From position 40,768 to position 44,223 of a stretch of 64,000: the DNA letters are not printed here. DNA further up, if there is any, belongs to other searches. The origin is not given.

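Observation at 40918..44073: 1051-aa secreted protein with two tandem N-terminal dockerins, TIG repeats and a peptidoglycan-binding domain, inserted between fusA and tuf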

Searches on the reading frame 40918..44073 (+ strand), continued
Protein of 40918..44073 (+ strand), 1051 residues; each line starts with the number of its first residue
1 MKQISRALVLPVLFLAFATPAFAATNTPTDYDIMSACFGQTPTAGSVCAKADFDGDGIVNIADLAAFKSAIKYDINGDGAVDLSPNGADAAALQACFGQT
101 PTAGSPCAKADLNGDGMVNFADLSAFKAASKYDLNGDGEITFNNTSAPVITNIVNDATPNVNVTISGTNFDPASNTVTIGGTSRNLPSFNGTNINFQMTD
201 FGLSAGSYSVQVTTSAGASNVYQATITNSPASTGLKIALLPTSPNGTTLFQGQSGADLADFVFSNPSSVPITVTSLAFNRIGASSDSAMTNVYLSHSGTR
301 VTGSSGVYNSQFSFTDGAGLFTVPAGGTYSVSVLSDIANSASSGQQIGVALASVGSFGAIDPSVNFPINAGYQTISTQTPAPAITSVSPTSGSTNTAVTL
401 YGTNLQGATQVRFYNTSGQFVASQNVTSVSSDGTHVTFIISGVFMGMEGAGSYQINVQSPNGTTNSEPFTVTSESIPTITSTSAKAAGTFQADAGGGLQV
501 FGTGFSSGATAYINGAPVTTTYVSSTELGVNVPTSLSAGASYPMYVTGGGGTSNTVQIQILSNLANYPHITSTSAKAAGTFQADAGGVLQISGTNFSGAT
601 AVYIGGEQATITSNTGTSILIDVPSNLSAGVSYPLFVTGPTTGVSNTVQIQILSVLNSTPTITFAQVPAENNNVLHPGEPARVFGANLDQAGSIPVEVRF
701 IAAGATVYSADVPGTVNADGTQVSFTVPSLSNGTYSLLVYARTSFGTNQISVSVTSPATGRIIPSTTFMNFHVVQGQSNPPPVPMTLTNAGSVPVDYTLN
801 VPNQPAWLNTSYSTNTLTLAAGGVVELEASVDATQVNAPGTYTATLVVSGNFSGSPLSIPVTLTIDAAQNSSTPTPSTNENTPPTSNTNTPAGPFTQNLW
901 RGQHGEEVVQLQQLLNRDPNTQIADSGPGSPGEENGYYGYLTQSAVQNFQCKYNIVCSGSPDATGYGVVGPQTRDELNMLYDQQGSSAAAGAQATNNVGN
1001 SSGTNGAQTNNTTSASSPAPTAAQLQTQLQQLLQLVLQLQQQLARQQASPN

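Call 73: search_protein_representatives(protein=window:40918-44073:+)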
Query: 1051 residues. Proteins with E-value up to 0.001 (for the whole library): 6451; up to 1e-10: 1738; up to 1e-30: 98. The best 150 are listed.
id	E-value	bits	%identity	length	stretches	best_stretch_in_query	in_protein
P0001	0.0e+00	2239.1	100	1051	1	1-1051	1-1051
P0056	8.8e-155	533.8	43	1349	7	822-1049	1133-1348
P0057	1.4e-117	410.7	54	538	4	754-869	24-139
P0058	1.8e-84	301.1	46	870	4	19-153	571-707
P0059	1.4e-67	245.2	42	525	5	25-157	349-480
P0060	3.6e-65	237.2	51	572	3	722-875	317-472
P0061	4.8e-64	233.5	38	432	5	29-143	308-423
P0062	8.2e-63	229.4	47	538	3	875-981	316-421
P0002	1.7e-62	228.4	42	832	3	830-1011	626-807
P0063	1.8e-51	191.9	52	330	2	226-382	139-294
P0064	1.1e-50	189.3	31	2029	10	379-632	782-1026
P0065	1.4e-48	182.3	34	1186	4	28-151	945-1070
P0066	2.2e-48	181.7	45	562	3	875-983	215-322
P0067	5.5e-48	180.3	46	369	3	17-143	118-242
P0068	6.9e-48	180.0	33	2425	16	449-539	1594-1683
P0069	1.1e-47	179.4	34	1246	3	28-434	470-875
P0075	4.9e-44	167.3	42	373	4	26-145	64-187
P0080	7.6e-43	163.3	39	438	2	24-159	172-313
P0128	1.3e-32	129.4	40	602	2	878-1005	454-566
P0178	7.1e-29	117.1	39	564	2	28-143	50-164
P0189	2.4e-28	115.3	42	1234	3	18-165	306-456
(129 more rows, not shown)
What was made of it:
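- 42052..42339 (+): TIG Ig-like domain 2 (aa 379-474). Many hits in the exhaustive search cover this stretch (call 73).
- Tried and rejected: The exhaustive phmmer search (call 73) corrected that impression.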

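Call 75: list_cluster_members(proteins=[P0056, P0058, P0065, P0067, P0069, P0189, P0059, P0075, P0080, P0178])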
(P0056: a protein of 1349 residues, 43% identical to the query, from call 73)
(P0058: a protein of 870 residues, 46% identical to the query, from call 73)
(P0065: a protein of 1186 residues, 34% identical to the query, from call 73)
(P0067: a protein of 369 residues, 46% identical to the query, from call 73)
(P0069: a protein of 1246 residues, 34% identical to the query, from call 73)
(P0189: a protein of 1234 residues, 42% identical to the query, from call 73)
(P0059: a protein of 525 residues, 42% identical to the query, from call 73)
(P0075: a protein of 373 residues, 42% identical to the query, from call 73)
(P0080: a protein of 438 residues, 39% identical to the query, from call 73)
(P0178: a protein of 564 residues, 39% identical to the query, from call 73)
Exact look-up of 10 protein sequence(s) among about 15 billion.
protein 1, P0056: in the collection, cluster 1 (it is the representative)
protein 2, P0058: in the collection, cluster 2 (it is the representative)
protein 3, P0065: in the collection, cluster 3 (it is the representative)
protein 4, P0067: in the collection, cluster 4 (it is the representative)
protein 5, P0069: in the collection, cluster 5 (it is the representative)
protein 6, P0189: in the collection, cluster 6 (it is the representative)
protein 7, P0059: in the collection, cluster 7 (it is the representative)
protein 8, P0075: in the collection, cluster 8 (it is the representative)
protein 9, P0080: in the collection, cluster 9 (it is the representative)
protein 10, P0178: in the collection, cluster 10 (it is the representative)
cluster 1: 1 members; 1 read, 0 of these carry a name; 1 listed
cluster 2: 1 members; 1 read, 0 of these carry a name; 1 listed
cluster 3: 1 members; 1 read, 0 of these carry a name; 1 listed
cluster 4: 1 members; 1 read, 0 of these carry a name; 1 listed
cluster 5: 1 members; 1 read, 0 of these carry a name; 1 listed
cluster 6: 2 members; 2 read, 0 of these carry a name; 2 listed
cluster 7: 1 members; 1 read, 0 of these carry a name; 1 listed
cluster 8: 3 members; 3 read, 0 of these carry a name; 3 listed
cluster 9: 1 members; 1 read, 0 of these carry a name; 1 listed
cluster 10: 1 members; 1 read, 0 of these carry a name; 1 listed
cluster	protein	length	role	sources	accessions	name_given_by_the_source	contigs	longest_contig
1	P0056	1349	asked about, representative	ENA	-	-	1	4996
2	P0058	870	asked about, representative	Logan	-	-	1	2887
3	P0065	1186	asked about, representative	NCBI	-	-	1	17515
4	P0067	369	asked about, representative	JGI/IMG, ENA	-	-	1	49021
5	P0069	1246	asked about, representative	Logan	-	-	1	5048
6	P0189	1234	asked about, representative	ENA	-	-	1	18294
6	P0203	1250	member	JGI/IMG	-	-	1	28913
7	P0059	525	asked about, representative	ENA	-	-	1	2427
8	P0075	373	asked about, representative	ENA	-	-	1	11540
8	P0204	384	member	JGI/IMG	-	-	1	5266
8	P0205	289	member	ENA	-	-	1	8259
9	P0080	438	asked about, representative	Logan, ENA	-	-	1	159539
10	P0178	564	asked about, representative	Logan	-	-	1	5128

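Call 76: find_encoding_contigs(protein=P0056, flank=10000, max_places=4)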
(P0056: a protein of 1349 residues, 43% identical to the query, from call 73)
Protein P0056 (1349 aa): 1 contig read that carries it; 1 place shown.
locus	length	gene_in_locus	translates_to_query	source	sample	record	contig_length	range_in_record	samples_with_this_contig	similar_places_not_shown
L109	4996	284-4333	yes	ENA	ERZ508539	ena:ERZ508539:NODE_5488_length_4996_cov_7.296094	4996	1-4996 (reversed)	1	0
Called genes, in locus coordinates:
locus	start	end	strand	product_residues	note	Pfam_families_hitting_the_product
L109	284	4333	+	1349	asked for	PF00404:Dockerin_1 (faint), PF01833:TIG (weak), PF10342:Kre9_KNH (weak)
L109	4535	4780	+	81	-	-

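Call 78: find_encoding_contigs(protein=P0080, flank=8000, max_places=2)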
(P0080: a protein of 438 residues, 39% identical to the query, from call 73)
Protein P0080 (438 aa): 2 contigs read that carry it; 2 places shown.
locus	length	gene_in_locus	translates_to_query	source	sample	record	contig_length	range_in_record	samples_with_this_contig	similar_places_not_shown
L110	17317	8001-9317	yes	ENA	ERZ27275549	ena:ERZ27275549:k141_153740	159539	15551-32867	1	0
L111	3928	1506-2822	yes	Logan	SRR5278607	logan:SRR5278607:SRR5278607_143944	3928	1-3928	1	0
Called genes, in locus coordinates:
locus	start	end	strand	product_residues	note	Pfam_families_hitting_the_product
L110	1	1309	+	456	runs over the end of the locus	PF23023:Anti-Pycsar_Apyc1 (weak), PF00753:Lactamase_B (weak), PF16661:Lactamase_B_6, PF12706:Lactamase_B_2 (weak), PF10996:Beta-Casp, PF07521:RMMBL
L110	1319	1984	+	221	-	PF18306:LDcluster4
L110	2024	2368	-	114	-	PF00453:Ribosomal_L20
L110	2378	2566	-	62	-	PF01632:Ribosomal_L35p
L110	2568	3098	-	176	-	PF05198:IF3_N, PF00707:IF3_C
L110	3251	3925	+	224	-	-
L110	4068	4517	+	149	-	-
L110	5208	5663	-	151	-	PF01668:SmpB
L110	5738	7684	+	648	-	PF06480:FtsH_ext (weak), PF00004:AAA, PF17862:AAA_lid_3, PF01434:Peptidase_M41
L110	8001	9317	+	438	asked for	PF00036:EF-hand_1 (faint), PF00404:Dockerin_1 (faint), PF13202:EF-hand_5 (faint)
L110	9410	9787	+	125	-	PF17957:Big_7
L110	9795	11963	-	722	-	PF17191:RecG_wedge, PF01336:tRNA_anti-codon (weak), PF04851:ResIII, PF00270:DEAD, PF00271:Helicase_C, PF19833:RecG_dom3_C (weak)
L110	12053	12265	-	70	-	-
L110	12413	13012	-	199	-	PF00081:Sod_Fe_N (weak), PF02777:Sod_Fe_C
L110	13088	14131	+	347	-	PF10648:Gmad2, PF10646:Germane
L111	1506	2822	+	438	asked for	PF00036:EF-hand_1 (faint), PF00404:Dockerin_1 (faint), PF13202:EF-hand_5 (faint)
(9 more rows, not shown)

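Call 79: find_encoding_contigs(protein=P0067, flank=8000, max_places=2)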
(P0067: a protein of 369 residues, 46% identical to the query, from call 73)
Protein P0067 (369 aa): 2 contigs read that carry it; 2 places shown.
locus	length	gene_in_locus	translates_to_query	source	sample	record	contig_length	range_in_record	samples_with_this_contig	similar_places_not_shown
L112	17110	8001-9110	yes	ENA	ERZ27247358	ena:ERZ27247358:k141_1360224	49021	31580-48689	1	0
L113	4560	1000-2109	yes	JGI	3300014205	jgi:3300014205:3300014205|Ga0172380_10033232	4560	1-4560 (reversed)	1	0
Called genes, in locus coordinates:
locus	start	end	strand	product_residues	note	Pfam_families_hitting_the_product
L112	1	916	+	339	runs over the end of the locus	-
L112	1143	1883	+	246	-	PF23477:zf_Tbcl_2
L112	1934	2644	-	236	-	PF08030:NAD_binding_6 (weak), PF00175:NAD_binding_1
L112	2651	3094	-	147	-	PF01592:NifU_N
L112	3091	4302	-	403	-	PF00266:Aminotran_5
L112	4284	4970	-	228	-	PF13353:Fer4_12, PF04055:Radical_SAM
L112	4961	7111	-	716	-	PF03477:ATP-cone, PF13597:NRDD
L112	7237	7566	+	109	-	PF01022:HTH_5 (weak), PF12840:HTH_20 (weak)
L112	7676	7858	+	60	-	-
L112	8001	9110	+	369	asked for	PF00404:Dockerin_1 (faint)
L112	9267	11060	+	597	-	PF03485:Arg_tRNA_synt_N, PF00750:tRNA-synt_1d, PF05746:DALR_1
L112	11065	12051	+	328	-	PF01926:MMR_HSR1 (faint), PF03193:RsgA_GTPase, PF00009:GTP_EFTU (weak)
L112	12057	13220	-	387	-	PF01966:HD (faint)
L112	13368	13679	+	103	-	PF00462:Glutaredoxin, PF02798:GST_N, PF13417:GST_N_3, PF13409:GST_N_2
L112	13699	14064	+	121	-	PF02482:Ribosomal_S30AE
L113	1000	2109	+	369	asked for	PF00404:Dockerin_1 (faint)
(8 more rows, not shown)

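Call 86: search_protein_families(library=pfam, proteins=[P0056, P0058, P0065, P0067, P0069, P0189, P0128, P0059], max_evalue=0.001)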
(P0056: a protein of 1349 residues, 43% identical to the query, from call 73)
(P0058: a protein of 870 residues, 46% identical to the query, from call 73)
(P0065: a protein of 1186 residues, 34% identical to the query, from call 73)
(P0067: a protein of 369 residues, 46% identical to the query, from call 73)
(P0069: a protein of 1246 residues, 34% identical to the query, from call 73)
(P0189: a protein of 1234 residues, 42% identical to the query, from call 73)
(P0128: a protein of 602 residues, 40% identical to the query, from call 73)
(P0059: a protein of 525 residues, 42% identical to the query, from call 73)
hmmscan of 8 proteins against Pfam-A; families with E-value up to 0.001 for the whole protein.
P0056 (1349 aa): 5 families
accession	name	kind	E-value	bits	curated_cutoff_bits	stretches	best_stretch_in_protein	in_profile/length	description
PF01833.30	TIG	-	7.4e-28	96.8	20.9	4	261-335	12-82/84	IPT/TIG domain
PF00404.24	Dockerin_1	-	4.6e-08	33.6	22.9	0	75-132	2-53/57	Dockerin type I domain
PF10342.15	Kre9_KNH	-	6.9e-07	30.4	24.6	1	552-621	1-68/94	Kre9/KNH-like N-terminal Ig-like domain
PF01471.23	PG_binding_1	-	4.1e-05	24.1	23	1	1220-1275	4-50/57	Putative peptidoglycan binding domain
PF00036.39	EF-hand_1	-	0.00044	20.1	25.4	0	135-147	7-19/29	EF hand domain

P0058 (870 aa): 4 families
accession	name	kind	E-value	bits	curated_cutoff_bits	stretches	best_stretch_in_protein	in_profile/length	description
PF10342.15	Kre9_KNH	-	4e-09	37.5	24.6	1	478-554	2-80/94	Kre9/KNH-like N-terminal Ig-like domain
PF01471.23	PG_binding_1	-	4.9e-06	27.1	23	1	748-812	2-56/57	Putative peptidoglycan binding domain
PF00404.24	Dockerin_1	-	7e-06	26.6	22.9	0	603-683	2-55/57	Dockerin type I domain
PF17957.7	Big_7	-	2.1e-05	25.5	24.1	1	471-541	1-62/70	Bacterial Ig domain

P0065 (1186 aa): 2 families
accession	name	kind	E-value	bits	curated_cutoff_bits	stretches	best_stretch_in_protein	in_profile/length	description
PF01471.23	PG_binding_1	-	8.2e-21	74.4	23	2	56-97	2-43/57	Putative peptidoglycan binding domain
PF00404.24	Dockerin_1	-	1.4e-13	51.3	22.9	3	186-266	2-55/57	Dockerin type I domain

P0067 (369 aa): 2 families
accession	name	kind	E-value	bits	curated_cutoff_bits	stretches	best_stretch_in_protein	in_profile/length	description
PF00404.24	Dockerin_1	-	5.2e-10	39.8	22.9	1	294-350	2-56/57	Dockerin type I domain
PF01471.23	PG_binding_1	-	0.00012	22.6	23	1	42-98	2-56/57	Putative peptidoglycan binding domain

P0069 (1246 aa): 6 families
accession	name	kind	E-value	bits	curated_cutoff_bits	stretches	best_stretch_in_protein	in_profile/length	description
PF10342.15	Kre9_KNH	-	5.8e-20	72.3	24.6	2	602-679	1-80/94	Kre9/KNH-like N-terminal Ig-like domain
PF01833.30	TIG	-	1.6e-12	47.6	20.9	2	186-270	1-83/84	IPT/TIG domain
PF01471.23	PG_binding_1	-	2e-07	31.5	23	1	1126-1176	1-49/57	Putative peptidoglycan binding domain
PF14610.12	Psg1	-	3.9e-07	30.5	30.1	1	602-683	29-120/186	Ykl077w/Psg1 (Pma1 Stabilization in Golgi)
PF17957.7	Big_7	-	7.1e-06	27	24.1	0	71-151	1-68/70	Bacterial Ig domain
PF00041.27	fn3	-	0.00013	22.5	25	1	832-904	11-82/84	Fibronectin type III domain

P0189 (1234 aa): 3 families
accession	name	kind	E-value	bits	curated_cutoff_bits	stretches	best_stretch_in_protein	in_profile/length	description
PF01471.23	PG_binding_1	-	4.1e-20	72.2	23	2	1175-1229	3-57/57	Putative peptidoglycan binding domain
PF00404.24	Dockerin_1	-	1.6e-06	28.6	22.9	0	317-359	13-56/57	Dockerin type I domain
PF10342.15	Kre9_KNH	-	2.8e-06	28.4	24.6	1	449-525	1-76/94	Kre9/KNH-like N-terminal Ig-like domain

P0128 (602 aa): 3 families
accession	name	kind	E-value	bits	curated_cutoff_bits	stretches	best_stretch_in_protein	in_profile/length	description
PF01471.23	PG_binding_1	-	0.00011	22.8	23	1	480-524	2-51/57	Putative peptidoglycan binding domain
PF00036.39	EF-hand_1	-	0.00038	20.2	25.4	0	155-165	10-20/29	EF hand domain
PF00404.24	Dockerin_1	-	0.00054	20.6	22.9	0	154-208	2-56/57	Dockerin type I domain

P0059 (525 aa): 4 families
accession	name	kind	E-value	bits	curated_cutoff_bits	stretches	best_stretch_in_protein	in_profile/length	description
PF00404.24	Dockerin_1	-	4.6e-14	52.8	22.9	0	43-79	14-53/57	Dockerin type I domain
PF00036.39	EF-hand_1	-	2.4e-08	33.4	25.4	0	254-271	8-25/29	EF hand domain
PF13202.12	EF-hand_5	-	0.00053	19.8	25.9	0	83-94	7-18/25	EF hand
PF13499.12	EF-hand_7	-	0.00063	20.5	30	0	242-271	37-65/67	EF-hand domain pair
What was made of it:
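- On Dockerin (Pfam PF00404 Dockerin_1): Homologues P0056, P0058, P0065, P0067, P0189 and P0059 also pass (call 86).
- On PG_binding_1 (PF01471): Homologues score 22.6-74 bits (call 86).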
